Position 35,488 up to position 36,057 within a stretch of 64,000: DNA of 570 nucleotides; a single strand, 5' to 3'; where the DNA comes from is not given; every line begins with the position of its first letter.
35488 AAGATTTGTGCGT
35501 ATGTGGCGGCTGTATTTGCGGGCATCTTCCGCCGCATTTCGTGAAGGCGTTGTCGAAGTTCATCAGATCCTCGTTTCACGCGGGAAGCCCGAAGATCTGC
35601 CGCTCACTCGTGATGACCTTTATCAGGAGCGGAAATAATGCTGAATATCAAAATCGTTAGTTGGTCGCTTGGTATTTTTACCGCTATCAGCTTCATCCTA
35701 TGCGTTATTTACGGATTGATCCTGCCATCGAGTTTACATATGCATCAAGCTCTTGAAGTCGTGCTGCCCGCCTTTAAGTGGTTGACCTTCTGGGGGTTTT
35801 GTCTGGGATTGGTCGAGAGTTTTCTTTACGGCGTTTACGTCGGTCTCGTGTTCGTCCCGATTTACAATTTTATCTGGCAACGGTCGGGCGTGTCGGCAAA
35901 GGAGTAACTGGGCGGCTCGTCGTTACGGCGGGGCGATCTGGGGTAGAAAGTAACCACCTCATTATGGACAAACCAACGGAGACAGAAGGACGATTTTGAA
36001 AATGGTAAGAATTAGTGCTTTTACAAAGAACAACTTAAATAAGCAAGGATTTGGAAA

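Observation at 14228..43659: Island-wide sigma54 regulon: four exact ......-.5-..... promoters plus a self-encoded NtrC-type activator and PAS hybrid kinase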

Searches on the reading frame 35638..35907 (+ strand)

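Call 7: search_protein_families(library=pfam, proteins=[window:35638-35907:+])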
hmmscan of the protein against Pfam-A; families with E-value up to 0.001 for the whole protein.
window:35638-35907:+ (89 aa): 1 family
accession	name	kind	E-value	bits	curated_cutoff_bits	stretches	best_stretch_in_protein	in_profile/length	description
PF18926.5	DUF5676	-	1.4e-14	55.2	27.6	1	4-78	2-81/82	2TM family of unknown function (DUF5676)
